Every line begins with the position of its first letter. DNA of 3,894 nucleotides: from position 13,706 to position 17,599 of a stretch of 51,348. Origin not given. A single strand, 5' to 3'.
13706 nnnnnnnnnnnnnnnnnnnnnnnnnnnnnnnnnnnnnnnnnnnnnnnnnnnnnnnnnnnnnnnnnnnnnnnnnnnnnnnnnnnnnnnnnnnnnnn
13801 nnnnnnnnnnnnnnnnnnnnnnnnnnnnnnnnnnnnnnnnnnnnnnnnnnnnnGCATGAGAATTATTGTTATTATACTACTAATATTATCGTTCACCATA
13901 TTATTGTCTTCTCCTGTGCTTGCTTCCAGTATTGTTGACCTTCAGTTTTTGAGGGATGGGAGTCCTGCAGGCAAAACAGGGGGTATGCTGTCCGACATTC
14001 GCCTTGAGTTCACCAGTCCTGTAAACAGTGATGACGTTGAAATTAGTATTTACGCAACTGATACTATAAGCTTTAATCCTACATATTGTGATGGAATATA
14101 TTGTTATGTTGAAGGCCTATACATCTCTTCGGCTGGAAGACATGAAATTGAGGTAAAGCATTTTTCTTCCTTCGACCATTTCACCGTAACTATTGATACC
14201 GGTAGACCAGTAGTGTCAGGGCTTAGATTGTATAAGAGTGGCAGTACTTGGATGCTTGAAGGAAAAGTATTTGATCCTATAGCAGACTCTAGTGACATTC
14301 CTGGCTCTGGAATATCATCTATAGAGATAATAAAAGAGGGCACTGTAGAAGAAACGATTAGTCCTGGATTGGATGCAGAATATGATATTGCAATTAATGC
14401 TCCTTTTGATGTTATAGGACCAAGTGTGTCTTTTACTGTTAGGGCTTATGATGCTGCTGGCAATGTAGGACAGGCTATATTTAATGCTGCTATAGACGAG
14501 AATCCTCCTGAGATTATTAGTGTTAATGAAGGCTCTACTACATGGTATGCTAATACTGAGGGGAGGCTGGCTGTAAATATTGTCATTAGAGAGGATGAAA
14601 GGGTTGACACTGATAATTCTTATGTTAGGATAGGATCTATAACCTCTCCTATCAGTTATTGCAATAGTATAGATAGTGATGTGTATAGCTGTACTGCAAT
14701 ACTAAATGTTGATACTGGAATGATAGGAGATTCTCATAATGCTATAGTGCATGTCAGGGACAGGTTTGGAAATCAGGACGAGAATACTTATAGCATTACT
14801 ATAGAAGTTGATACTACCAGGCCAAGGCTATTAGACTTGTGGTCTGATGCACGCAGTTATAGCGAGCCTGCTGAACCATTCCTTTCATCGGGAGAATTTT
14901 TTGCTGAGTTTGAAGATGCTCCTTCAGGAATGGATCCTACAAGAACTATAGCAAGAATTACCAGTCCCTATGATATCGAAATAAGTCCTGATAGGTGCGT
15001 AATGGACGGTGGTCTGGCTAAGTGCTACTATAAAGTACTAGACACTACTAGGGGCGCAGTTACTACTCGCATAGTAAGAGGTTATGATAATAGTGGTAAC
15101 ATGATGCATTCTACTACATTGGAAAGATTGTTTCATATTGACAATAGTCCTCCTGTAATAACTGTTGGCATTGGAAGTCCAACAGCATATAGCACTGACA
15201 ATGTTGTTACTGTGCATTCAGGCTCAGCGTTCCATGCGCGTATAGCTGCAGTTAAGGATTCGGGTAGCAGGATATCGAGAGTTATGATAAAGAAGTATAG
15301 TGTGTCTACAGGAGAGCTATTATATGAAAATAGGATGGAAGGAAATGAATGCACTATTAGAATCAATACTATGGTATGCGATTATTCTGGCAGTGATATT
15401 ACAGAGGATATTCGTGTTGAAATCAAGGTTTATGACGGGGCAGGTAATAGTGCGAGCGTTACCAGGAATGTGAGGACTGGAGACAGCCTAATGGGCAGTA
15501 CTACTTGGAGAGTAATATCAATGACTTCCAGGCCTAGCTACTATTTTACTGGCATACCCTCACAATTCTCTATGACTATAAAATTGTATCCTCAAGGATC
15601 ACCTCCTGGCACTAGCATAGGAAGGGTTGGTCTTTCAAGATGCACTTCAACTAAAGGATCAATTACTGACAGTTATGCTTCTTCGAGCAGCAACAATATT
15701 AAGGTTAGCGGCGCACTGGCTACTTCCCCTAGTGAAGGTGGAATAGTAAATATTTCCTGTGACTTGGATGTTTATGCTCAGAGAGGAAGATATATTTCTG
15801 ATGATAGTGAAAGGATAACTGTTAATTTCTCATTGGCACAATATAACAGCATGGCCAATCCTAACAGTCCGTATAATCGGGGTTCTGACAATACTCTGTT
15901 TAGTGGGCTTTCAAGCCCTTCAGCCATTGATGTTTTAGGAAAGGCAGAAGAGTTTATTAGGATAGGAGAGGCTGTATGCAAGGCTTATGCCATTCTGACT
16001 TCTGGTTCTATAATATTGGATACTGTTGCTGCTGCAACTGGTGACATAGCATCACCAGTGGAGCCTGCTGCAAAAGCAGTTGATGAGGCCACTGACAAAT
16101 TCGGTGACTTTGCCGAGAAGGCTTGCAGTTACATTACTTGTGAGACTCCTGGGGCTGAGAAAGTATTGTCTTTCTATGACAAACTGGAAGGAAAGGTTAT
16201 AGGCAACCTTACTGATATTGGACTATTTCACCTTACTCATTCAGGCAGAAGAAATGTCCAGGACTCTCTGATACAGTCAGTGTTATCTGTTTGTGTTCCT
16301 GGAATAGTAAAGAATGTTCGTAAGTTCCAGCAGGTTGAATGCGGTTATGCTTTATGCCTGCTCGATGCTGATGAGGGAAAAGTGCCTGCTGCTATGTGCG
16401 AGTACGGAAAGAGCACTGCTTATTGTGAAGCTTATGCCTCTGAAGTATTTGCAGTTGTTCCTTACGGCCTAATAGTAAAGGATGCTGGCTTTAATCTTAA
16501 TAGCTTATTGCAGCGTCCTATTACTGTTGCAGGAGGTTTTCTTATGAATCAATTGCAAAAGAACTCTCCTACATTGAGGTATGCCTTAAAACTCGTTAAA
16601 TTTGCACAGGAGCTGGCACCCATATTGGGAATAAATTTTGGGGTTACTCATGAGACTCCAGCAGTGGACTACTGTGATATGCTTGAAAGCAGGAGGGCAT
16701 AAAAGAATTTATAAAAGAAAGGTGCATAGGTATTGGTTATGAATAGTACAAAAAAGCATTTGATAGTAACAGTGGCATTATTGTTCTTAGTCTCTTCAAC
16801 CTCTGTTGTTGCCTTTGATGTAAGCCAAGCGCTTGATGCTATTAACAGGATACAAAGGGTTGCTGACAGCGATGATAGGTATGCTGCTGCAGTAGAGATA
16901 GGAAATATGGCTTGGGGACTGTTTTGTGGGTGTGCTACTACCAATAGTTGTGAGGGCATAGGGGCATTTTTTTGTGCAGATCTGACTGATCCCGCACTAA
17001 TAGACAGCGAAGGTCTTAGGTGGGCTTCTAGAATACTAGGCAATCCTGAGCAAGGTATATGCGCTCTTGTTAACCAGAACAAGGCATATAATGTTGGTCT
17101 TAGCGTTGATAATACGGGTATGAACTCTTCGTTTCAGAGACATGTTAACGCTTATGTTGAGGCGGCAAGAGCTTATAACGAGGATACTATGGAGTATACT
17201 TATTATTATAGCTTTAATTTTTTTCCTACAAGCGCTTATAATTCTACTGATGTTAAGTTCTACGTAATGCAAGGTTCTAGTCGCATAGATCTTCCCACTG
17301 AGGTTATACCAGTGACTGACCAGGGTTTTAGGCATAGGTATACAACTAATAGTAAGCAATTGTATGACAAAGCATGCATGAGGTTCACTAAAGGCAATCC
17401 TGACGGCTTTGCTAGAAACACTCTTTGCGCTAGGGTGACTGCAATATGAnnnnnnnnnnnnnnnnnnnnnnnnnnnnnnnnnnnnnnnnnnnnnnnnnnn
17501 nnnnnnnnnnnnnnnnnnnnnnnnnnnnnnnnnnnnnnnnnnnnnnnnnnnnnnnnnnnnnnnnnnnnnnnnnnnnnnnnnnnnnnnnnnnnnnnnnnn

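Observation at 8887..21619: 12.7-kb eight-gene operon: beta-propeller, deviant KaiC-like ATPase, orphan NFACT-R, and duplicated pairs of prepilin-like and Sec-secreted Cys-rich giant proteins; candidate undescribed surface filament/adhesion system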

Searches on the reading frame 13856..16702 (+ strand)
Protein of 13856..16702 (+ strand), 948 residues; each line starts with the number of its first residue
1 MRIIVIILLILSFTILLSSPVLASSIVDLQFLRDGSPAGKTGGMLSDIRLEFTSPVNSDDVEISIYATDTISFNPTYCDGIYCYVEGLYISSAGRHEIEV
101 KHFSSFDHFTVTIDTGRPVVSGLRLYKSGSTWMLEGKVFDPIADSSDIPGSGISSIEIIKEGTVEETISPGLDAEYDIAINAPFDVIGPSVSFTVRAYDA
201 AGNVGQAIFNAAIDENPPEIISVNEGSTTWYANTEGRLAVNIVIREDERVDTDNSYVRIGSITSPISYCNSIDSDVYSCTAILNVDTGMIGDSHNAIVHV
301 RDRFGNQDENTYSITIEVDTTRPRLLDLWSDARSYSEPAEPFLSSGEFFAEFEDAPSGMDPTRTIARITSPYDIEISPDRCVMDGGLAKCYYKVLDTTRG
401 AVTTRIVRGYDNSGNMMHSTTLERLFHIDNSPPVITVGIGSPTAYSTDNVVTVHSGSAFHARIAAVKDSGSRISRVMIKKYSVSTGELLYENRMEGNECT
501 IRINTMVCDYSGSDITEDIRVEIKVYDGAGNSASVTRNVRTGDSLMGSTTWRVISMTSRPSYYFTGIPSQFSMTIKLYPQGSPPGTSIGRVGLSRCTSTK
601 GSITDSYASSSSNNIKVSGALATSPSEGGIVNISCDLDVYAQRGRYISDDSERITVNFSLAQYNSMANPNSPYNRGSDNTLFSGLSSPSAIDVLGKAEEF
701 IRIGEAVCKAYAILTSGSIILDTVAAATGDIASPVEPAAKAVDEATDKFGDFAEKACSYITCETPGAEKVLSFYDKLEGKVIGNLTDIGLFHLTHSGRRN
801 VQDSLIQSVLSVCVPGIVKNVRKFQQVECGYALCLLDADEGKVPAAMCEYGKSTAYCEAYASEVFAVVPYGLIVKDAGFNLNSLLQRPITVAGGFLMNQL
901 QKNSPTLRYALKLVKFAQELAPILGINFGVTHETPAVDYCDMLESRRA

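Call 4: search_protein_families(library=pfam, proteins=[window:13856-16702:+], max_evalue=1)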
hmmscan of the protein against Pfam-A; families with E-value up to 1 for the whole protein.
window:13856-16702:+ (948 aa): 3 families
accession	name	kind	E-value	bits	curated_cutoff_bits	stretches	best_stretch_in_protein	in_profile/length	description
PF13750.12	Big_3_3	-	0.0065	16.6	27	0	293-325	16-48/157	Bacterial Ig-like domain (group 3)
PF12245.14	Big_3_2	-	0.016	15.8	23.3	1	458-539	33-118/122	Bacterial Ig-like domain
PF19077.6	Big_13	-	0.021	15.8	27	0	292-320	75-102/102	Bacterial Ig-like domain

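Call 5: search_protein_families(library=ncbifam, proteins=[window:13856-16702:+], max_evalue=1)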
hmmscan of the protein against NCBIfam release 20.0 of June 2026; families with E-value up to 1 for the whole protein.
window:13856-16702:+ (948 aa): 0 families

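Call 83: search_solved_structures(query=A7, max_evalue=1)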
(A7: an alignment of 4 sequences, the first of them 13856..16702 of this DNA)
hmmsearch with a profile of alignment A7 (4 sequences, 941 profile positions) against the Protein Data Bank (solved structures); distinct sequences matched with E-value up to 1: 3.
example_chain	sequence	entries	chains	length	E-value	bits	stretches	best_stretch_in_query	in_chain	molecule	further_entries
6r7e_A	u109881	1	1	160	0.45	11.6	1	572-630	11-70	FimA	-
5d9h_A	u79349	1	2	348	0.55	11.3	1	430-531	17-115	STE20/SPS1-related proline-alanine-rich protein kinase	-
5dbx_A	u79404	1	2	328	0.57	11.2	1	431-531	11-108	STE20/SPS1-related proline-alanine-rich protein kinase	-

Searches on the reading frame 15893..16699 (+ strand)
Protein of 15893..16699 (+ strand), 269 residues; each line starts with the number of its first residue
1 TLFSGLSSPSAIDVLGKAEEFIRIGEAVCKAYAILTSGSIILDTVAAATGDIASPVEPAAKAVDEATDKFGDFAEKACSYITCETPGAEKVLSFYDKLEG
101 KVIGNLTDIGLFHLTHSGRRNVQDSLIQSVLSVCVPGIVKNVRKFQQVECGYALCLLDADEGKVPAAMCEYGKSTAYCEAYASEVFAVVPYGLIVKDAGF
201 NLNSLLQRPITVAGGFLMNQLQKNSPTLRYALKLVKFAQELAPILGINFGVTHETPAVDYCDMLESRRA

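Call 69: find_homologous_proteins(query=A9, max_evalue=0.001)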
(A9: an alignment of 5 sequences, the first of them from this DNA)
Query A9 (5 sequences): 7206 candidates shared short words with the query, none scored E <= 0.001.

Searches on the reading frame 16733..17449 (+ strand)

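Call 4: search_protein_families(library=pfam, proteins=[window:16733-17449:+], max_evalue=1)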
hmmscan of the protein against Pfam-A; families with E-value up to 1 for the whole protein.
window:16733-17449:+ (238 aa): 2 families
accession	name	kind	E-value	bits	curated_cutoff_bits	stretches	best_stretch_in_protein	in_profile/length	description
PF01917.21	Arch_flagellin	-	0.35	11.6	29.5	1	169-211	62-108/162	Archaebacterial flagellin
PF13400.11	Tad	-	0.51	11.1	22.3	0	12-46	6-39/47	Putative Flp pilus-assembly TadE/G-like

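Call 5: search_protein_families(library=ncbifam, proteins=[window:16733-17449:+], max_evalue=1)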
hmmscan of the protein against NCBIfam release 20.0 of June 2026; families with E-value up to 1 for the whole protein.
window:16733-17449:+ (238 aa): 1 family
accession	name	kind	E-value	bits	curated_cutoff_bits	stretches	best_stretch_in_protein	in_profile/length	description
TIGR02312.1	HpaH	equivalog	0.0032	17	351.5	1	84-141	192-247/267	2-oxo-hept-4-ene-1,7-dioate hydratase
